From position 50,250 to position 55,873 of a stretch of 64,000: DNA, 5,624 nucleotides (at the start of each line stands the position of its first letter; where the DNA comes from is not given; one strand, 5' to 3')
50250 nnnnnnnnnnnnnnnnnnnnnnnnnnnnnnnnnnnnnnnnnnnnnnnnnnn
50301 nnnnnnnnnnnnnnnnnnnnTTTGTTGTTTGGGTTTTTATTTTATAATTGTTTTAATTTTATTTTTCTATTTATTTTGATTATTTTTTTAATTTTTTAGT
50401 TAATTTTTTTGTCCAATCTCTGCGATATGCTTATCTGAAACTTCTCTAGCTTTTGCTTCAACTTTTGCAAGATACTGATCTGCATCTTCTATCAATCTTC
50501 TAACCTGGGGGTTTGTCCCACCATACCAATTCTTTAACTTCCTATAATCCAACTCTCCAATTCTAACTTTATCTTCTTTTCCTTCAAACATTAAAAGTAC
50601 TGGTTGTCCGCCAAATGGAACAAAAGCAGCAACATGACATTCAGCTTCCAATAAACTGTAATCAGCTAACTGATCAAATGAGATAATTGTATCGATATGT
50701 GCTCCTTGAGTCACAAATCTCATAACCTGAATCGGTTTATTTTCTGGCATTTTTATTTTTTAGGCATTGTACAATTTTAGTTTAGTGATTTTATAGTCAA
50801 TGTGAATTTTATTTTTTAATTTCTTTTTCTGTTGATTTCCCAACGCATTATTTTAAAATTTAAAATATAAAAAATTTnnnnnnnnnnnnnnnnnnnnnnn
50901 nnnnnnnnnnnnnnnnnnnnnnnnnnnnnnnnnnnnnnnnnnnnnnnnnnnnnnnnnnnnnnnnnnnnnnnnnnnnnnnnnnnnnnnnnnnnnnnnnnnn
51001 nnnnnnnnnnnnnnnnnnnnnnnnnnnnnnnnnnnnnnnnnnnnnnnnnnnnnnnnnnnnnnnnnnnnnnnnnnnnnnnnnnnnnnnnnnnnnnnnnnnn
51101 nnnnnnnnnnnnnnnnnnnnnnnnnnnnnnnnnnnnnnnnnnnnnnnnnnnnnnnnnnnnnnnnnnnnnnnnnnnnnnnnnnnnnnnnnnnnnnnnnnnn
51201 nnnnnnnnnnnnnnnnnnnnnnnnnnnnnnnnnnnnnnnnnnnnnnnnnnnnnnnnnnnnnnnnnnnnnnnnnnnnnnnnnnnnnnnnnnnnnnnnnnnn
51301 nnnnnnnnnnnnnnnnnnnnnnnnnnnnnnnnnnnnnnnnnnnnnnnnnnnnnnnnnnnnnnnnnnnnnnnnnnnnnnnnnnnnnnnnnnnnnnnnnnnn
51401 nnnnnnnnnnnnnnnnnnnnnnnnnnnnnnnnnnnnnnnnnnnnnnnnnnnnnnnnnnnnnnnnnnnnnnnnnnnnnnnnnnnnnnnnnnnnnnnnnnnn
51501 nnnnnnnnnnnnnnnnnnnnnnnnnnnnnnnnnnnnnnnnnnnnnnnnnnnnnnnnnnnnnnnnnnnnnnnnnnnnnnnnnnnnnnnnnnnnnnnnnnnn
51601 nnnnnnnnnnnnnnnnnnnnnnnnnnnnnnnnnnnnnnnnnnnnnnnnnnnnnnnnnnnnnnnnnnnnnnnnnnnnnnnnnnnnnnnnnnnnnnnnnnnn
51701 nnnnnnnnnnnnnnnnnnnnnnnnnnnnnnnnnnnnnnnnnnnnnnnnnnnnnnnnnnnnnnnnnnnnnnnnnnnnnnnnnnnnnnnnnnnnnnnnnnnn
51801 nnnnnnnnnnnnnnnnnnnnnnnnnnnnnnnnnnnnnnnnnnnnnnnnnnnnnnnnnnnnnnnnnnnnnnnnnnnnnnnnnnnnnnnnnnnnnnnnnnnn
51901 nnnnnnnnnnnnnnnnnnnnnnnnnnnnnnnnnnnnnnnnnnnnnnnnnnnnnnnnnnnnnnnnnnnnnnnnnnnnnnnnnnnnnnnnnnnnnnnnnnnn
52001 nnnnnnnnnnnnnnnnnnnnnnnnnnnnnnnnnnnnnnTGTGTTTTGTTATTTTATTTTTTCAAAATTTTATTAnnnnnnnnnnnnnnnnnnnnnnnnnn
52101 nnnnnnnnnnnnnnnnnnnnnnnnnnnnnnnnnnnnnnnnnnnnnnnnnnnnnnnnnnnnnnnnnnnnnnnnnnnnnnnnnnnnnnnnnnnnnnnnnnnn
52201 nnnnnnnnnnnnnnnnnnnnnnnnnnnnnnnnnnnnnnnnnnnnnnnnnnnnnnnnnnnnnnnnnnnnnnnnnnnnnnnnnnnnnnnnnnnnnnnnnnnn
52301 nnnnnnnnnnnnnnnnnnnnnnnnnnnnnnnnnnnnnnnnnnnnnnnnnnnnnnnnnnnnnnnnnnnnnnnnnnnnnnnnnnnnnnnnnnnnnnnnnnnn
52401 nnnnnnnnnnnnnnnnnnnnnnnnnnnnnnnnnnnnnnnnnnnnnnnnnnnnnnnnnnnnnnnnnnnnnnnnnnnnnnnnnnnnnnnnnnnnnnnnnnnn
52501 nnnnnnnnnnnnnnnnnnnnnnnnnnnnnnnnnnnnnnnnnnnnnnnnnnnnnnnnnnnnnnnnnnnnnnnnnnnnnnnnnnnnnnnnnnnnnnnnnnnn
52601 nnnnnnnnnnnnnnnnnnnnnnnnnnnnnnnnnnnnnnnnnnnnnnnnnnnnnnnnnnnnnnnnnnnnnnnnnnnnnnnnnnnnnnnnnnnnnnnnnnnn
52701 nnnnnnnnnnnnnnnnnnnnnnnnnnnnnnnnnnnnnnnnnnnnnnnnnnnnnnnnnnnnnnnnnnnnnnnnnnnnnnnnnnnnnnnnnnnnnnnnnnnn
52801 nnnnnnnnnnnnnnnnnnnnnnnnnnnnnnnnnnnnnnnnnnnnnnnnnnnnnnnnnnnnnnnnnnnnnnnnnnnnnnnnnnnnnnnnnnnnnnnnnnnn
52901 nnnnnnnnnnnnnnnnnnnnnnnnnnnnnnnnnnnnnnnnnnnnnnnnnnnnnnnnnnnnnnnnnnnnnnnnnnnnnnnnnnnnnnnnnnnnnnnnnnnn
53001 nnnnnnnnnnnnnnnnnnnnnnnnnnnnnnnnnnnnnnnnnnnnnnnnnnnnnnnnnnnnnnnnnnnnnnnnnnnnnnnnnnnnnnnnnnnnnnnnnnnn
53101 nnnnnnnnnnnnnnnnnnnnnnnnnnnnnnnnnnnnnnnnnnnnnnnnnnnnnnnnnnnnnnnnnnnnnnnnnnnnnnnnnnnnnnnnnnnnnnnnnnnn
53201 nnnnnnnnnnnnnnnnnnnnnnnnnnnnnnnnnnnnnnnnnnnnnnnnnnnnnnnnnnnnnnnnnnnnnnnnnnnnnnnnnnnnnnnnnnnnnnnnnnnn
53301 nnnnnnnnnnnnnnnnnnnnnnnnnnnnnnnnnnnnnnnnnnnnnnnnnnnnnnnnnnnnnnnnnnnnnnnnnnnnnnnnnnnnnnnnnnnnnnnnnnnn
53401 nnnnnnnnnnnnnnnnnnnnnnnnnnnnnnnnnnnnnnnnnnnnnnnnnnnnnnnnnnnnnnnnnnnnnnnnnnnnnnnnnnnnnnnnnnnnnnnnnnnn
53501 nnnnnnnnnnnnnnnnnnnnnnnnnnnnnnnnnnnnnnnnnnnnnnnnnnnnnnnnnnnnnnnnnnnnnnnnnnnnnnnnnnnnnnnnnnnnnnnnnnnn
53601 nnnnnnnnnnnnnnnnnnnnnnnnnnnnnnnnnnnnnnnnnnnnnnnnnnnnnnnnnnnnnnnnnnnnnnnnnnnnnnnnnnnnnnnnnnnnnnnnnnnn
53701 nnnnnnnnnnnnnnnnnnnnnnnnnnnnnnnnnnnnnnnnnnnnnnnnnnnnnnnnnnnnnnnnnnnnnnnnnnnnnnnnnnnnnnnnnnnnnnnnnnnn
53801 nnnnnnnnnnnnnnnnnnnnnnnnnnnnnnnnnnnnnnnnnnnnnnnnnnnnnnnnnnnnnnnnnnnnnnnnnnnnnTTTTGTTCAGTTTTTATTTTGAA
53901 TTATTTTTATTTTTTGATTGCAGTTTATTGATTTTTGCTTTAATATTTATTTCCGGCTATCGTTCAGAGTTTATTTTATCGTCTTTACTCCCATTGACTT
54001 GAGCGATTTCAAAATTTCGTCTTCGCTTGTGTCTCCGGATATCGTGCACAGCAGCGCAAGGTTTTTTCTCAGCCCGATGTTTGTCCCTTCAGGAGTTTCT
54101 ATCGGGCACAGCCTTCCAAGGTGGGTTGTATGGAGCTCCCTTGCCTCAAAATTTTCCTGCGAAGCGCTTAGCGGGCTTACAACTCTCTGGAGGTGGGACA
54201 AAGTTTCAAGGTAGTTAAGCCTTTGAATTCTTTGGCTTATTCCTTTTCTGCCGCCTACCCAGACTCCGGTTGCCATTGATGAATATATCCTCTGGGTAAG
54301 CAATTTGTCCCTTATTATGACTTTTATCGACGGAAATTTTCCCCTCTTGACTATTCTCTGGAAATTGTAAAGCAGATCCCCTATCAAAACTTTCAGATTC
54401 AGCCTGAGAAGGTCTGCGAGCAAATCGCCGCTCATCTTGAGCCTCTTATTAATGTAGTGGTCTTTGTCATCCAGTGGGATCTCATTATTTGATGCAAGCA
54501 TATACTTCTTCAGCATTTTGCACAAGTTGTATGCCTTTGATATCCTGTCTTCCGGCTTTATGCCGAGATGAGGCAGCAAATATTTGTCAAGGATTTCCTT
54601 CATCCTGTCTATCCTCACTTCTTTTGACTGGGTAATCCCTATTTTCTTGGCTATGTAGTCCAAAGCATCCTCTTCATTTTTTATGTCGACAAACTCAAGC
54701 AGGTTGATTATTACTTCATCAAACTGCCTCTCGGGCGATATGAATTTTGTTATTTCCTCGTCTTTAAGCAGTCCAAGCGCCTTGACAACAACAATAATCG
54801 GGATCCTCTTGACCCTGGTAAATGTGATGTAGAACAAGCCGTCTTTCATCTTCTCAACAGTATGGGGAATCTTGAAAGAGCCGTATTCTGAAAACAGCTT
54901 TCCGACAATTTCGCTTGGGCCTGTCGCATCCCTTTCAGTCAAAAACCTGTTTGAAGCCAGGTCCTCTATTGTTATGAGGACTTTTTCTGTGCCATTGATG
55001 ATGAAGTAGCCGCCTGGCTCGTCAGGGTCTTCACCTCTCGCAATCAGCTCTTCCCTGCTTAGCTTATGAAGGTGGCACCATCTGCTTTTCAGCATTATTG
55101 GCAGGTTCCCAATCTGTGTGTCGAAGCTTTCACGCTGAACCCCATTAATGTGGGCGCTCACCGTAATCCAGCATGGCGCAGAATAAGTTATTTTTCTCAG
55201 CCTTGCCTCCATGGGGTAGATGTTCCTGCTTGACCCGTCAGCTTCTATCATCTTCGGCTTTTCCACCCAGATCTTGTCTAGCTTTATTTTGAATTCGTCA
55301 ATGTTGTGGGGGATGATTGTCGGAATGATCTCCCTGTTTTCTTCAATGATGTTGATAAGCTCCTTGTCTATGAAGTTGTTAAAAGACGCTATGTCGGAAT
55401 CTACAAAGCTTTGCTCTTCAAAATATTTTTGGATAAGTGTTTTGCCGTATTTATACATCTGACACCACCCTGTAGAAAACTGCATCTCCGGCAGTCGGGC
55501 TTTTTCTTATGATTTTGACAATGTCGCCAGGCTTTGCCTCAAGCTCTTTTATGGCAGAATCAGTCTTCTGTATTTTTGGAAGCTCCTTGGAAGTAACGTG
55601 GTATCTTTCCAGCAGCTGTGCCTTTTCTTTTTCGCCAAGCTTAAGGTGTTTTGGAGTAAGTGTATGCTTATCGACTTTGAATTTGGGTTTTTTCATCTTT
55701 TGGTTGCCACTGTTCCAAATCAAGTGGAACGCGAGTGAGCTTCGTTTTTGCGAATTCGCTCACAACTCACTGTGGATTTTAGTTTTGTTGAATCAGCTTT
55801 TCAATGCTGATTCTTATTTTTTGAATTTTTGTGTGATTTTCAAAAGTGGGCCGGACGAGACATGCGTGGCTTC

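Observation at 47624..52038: rpoA2 (A'') lies upstream of rpoA1 (A'), reversing the conserved archaeal order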

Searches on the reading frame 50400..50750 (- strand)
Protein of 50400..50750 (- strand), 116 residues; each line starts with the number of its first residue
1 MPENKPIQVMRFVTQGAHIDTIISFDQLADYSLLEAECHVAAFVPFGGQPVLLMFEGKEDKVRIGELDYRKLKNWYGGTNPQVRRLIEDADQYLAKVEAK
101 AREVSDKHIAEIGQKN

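Call 3: search_protein_families(library=pfam, proteins=[window:50400-50750:-], max_evalue=0.01)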
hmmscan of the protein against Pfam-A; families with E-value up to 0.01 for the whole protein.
window:50400-50750:- (116 aa): 0 families

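Call 56: search_protein_families(library=phrogs, max_evalue=0.01, proteins=[window:50400-50750:-])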
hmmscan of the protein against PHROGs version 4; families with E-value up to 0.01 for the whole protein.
window:50400-50750:- (116 aa): 0 families

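Call 70: find_encoding_contigs(protein=window:50400-50750:-, flank=6000, max_places=8)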
Protein window:50400-50750:- (116 aa): 11 contigs read that carry it; 8 places shown.
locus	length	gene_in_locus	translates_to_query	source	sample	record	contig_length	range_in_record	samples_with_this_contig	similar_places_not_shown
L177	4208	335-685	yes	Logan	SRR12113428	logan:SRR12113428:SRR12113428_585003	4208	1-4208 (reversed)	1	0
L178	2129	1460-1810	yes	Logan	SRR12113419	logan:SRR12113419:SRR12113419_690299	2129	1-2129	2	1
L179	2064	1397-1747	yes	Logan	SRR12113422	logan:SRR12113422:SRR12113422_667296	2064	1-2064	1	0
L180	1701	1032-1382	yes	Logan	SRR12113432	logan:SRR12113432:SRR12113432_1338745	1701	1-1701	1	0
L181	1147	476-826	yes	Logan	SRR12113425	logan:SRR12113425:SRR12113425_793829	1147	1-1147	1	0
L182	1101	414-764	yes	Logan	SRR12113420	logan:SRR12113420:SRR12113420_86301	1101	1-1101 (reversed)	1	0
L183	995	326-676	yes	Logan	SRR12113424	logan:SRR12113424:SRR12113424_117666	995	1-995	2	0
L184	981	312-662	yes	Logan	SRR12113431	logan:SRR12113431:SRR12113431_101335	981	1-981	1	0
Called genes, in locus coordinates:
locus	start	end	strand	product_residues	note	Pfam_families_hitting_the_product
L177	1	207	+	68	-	?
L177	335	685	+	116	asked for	-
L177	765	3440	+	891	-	PF04997:RNA_pol_Rpb1_1, PF00623:RNA_pol_Rpb1_2, PF04983:RNA_pol_Rpb1_3, PF05000:RNA_pol_Rpb1_4, PF04998:RNA_pol_Rpb1_5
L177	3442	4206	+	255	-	?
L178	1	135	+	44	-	?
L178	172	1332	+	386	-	PF04998:RNA_pol_Rpb1_5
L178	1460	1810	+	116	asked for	-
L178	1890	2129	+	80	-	?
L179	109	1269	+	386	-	PF04998:RNA_pol_Rpb1_5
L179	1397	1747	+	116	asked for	-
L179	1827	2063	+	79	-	?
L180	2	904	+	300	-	?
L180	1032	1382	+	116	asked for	-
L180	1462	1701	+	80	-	?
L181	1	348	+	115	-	?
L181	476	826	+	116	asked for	-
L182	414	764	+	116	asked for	-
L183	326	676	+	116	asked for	-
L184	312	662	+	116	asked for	-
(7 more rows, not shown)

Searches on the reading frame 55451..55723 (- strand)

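Call 3: search_protein_families(library=pfam, proteins=[window:55451-55723:-], max_evalue=0.01)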
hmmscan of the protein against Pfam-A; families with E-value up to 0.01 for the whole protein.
window:55451-55723:- (90 aa): 1 family
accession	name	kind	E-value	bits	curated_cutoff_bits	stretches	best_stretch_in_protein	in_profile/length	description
PF01191.24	RNA_pol_Rpb5_C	-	3.3e-28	97.7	23.5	1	15-87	1-73/73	RNA polymerase Rpb5, C-terminal domain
